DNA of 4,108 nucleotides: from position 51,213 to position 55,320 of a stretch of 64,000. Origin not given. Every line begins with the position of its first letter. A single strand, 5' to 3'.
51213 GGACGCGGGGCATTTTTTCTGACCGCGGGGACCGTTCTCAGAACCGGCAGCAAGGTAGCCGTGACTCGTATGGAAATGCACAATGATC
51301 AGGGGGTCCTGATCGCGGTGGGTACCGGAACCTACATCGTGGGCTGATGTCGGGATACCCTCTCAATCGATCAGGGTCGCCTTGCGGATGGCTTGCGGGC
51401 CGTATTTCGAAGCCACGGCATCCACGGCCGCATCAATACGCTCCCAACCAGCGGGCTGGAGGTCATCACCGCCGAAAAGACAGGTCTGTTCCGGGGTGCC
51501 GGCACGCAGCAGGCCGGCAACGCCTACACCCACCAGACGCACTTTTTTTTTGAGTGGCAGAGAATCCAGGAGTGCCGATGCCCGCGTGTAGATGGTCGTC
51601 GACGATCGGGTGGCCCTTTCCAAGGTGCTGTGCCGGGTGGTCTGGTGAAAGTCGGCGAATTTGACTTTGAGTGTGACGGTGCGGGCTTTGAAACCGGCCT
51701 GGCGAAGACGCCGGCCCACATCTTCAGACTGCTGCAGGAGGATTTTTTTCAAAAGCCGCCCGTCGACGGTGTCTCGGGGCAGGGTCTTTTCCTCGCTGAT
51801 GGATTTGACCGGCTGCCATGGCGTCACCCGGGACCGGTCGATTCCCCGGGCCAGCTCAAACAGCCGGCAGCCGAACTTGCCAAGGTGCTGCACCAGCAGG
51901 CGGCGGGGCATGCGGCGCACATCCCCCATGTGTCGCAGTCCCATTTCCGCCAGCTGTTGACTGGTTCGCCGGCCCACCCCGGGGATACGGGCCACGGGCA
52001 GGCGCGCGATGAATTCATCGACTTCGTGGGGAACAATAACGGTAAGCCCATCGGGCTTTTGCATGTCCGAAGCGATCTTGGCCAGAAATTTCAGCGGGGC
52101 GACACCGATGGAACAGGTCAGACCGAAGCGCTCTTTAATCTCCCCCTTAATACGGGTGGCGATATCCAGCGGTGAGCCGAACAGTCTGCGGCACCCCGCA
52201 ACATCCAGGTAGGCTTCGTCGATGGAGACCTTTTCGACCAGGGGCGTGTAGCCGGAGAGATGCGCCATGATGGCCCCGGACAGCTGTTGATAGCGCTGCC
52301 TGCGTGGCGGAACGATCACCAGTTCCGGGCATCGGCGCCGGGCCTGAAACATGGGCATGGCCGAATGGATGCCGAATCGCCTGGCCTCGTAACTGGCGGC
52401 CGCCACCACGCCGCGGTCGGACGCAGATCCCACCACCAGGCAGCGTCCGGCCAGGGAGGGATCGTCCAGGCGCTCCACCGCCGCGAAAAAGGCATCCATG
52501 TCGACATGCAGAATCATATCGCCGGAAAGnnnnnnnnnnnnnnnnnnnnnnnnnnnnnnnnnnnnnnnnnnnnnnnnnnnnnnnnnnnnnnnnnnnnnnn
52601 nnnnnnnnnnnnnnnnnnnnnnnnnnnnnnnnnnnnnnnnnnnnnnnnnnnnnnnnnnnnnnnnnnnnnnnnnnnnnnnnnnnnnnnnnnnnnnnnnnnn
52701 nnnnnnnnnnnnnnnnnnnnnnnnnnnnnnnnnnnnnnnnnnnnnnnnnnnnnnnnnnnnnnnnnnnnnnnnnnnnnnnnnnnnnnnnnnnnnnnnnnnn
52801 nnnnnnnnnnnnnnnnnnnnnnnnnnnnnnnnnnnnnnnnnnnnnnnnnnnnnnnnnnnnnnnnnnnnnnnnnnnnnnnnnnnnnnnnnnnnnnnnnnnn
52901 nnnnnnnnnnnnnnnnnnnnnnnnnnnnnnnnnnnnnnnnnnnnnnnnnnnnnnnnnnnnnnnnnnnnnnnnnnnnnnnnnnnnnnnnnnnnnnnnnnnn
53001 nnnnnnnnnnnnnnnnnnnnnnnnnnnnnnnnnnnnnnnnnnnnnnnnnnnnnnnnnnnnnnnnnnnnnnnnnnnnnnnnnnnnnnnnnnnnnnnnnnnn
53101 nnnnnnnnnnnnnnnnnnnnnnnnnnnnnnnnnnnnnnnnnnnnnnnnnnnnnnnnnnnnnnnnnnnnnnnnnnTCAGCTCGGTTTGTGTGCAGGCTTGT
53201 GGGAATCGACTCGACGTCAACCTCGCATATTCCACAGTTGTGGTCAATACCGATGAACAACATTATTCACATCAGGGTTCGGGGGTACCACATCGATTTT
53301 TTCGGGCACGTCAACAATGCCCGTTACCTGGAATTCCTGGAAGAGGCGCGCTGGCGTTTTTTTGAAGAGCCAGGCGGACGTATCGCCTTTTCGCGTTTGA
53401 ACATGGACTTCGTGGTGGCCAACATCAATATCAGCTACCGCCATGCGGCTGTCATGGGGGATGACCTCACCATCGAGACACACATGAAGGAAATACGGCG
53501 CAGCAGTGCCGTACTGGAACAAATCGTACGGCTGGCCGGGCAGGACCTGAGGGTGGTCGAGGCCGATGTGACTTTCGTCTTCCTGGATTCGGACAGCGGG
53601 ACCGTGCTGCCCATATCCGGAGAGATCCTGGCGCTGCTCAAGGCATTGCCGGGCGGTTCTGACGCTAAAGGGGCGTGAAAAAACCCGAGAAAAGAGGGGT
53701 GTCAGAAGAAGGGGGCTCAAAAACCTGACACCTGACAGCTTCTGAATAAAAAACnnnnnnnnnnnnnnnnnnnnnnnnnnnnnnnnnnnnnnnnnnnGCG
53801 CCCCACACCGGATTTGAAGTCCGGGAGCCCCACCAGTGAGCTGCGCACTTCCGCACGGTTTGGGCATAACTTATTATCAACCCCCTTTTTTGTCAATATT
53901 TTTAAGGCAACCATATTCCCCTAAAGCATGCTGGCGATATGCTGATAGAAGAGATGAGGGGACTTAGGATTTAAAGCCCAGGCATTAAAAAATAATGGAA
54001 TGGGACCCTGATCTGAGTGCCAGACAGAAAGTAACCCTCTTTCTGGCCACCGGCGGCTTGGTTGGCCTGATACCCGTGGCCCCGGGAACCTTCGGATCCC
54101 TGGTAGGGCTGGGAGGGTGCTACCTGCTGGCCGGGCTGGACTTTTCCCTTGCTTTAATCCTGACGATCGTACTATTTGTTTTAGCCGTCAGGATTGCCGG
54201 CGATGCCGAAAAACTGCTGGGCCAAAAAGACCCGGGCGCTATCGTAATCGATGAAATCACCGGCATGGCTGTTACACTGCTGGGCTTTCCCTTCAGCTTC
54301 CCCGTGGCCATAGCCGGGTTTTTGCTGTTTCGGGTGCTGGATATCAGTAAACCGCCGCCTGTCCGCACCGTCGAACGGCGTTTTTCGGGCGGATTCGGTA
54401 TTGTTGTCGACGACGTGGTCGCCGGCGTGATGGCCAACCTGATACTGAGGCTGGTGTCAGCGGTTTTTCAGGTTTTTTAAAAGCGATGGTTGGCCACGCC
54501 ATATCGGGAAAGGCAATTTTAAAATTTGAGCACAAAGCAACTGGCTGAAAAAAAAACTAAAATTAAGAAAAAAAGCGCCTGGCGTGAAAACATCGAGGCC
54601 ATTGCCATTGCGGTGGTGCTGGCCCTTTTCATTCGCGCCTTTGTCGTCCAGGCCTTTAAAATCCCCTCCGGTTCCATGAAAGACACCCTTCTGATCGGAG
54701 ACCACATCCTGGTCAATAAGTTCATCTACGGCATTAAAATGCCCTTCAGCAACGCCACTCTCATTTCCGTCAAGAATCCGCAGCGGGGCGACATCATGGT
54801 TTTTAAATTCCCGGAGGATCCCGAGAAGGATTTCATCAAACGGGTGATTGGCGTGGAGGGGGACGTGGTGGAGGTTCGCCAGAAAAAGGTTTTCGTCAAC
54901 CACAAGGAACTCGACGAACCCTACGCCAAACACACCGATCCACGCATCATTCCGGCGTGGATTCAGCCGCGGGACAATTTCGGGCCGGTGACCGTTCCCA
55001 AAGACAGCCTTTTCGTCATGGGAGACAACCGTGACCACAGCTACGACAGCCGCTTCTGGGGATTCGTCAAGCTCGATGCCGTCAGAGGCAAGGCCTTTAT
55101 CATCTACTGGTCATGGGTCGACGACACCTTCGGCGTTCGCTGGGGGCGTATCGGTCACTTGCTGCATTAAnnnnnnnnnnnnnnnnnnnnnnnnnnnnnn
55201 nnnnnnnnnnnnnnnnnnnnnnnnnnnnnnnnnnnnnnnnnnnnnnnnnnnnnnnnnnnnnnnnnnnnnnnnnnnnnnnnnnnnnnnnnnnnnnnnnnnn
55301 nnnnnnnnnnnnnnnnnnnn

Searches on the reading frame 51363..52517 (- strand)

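Call 56: search_protein_families(library=pfam, proteins=[window:51363-52517:-], max_evalue=0.00001)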
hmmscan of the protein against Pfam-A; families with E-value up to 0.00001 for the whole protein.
window:51363-52517:- (384 aa): 4 families
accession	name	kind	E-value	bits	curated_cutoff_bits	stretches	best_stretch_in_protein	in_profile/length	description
PF00817.25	IMS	-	2.1e-53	180.7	23.2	1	5-151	1-148/148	impB/mucB/samB family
PF11799.13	IMS_C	-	2.2e-27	96.1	20.7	1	238-344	2-106/109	impB/mucB/samB family C-terminal domain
PF21999.2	IMS_HHH_1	-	7.6e-10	39.5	27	1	177-227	2-53/53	DNA polymerase-iota, thumb domain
PF11798.14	IMS_HHH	-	9e-07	29.2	24.4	1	165-194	3-32/32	IMS family HHH motif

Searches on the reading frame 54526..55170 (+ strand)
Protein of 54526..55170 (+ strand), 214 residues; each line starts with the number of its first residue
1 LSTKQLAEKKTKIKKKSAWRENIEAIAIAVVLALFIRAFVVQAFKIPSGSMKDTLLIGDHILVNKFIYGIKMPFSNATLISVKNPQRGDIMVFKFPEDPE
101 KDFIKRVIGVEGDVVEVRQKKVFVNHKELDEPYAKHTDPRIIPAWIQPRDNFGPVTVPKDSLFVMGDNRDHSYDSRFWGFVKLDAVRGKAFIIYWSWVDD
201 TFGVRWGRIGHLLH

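Call 56: search_protein_families(library=pfam, proteins=[window:54526-55170:+], max_evalue=0.00001)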
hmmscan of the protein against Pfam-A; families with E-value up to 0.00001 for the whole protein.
window:54526-55170:+ (214 aa): 1 family
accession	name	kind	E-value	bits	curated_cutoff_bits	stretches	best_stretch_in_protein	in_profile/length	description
PF10502.14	Peptidase_S26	-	3.9e-54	183.5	22.9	1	19-195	1-168/168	Signal peptidase, peptidase S26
